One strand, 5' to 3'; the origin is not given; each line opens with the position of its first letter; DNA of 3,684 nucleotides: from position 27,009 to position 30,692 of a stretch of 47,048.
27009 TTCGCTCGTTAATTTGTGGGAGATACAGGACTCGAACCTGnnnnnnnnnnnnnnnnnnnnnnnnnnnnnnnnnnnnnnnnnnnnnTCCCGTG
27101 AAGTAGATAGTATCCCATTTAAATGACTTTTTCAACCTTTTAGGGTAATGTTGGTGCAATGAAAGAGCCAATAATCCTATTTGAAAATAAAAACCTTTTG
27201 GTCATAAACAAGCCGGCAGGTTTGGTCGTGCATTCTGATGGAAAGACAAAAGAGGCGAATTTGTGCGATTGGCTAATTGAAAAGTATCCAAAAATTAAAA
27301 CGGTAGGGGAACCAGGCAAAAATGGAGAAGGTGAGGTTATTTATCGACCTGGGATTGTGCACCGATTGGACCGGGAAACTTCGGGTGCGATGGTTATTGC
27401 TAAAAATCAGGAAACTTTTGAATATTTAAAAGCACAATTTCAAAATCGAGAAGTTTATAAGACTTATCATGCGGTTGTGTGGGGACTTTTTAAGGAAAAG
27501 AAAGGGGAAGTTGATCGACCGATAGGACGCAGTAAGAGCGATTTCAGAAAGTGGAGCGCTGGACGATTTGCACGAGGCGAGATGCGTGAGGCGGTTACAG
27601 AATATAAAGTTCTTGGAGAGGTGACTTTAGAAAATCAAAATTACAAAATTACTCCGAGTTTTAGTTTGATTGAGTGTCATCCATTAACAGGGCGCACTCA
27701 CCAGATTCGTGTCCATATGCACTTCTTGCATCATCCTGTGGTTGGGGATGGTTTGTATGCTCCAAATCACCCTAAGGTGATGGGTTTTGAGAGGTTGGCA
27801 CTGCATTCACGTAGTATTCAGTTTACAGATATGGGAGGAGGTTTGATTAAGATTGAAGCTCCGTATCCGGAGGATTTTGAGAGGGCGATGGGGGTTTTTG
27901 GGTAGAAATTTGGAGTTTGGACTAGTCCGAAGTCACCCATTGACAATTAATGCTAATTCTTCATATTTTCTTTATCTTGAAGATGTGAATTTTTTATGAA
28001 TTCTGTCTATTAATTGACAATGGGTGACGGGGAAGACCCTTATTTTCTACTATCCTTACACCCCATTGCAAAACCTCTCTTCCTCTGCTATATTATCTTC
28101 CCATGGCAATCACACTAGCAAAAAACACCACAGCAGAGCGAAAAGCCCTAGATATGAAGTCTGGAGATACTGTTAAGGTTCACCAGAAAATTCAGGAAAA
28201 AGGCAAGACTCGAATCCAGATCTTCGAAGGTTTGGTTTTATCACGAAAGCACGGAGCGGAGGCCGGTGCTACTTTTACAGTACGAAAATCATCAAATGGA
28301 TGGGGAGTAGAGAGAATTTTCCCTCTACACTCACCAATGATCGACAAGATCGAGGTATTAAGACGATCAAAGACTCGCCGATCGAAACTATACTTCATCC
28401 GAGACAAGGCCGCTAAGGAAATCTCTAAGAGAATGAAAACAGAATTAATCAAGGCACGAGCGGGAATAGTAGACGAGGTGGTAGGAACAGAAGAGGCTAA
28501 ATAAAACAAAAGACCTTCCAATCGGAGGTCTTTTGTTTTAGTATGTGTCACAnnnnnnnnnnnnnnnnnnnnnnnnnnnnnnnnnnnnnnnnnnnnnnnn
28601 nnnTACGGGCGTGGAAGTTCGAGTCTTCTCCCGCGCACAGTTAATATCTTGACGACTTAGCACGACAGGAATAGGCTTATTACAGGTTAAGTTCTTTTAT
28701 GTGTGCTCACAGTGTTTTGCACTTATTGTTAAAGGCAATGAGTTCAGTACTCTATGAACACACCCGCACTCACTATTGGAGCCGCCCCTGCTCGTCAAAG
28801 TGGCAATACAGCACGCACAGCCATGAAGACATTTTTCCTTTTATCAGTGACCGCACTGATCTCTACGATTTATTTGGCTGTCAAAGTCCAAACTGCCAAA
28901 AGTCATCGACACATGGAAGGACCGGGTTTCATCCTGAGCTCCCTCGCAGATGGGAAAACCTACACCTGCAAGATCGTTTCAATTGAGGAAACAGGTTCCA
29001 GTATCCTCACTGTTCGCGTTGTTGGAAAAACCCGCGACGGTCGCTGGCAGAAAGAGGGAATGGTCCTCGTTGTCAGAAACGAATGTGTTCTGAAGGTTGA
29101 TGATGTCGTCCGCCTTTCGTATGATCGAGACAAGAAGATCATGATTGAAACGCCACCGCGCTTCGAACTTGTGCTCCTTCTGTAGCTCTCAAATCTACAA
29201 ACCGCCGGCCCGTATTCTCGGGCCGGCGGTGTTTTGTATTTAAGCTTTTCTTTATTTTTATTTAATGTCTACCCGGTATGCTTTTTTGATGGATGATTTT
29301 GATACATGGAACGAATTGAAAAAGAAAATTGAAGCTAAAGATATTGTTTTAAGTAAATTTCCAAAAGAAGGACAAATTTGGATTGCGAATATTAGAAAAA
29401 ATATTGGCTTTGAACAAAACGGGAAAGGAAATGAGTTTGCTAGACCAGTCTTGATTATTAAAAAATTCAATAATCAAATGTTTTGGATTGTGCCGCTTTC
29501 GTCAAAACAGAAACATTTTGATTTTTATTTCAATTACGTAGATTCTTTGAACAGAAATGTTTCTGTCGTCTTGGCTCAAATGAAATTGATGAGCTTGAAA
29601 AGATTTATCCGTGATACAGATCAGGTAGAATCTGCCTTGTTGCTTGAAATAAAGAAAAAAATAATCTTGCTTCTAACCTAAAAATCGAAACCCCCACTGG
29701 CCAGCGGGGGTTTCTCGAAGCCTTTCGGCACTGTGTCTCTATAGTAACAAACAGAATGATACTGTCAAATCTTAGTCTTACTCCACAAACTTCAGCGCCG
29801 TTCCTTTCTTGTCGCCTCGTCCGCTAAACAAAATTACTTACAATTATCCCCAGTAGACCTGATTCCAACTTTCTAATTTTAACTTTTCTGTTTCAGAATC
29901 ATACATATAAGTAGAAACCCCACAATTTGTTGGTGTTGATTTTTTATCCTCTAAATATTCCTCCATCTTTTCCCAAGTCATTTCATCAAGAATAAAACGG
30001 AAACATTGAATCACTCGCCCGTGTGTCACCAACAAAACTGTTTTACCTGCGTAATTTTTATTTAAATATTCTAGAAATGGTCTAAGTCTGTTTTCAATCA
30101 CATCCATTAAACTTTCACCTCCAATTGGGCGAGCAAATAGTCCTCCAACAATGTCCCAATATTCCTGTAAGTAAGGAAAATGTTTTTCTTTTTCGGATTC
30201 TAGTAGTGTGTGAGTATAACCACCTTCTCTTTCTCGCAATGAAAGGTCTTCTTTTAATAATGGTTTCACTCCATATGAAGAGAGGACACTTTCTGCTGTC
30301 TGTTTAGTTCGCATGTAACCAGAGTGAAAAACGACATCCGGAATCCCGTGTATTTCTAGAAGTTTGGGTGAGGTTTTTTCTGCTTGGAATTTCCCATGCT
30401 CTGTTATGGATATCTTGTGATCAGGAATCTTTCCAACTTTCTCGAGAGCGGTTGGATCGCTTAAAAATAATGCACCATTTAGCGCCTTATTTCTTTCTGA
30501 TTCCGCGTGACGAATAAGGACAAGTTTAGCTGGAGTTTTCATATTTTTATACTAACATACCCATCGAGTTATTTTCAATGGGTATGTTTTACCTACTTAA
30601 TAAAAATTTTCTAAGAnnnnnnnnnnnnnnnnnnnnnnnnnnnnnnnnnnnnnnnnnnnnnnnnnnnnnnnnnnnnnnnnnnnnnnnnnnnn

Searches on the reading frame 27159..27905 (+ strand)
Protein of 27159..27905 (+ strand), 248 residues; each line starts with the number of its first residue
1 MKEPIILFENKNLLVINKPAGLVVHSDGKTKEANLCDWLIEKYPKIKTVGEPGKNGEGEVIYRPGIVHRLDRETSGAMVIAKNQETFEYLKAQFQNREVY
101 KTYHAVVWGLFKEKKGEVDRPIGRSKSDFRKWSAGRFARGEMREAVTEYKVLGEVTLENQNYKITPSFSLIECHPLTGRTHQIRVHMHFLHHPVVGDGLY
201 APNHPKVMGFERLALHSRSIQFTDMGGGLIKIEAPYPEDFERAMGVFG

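Call 53: search_protein_families(library=pfam, proteins=[window:27159-27905:+], max_evalue=0.001)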
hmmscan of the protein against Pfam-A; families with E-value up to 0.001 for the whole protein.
window:27159-27905:+ (248 aa): 1 family
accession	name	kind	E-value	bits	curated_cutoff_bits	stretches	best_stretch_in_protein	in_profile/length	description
PF00849.27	PseudoU_synth_2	-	5.1e-30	105.2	26.8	1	12-188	1-151/152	RNA pseudouridylate synthase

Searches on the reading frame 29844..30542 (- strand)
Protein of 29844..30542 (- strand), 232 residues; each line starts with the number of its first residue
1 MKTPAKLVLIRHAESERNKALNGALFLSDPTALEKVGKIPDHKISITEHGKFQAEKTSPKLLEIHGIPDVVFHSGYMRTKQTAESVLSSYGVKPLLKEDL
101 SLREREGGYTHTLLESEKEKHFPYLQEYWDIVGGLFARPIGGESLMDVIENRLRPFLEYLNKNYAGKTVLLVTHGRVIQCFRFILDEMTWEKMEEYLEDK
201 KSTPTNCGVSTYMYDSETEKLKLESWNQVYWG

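Call 53: search_protein_families(library=pfam, proteins=[window:29844-30542:-], max_evalue=0.001)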
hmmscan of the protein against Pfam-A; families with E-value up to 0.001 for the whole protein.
window:29844-30542:- (232 aa): 1 family
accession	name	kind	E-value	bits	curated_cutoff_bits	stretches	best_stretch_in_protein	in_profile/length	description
PF00300.27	His_Phos_1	-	1.8e-20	73.9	21.7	1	7-222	1-189/194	Histidine phosphatase superfamily (branch 1)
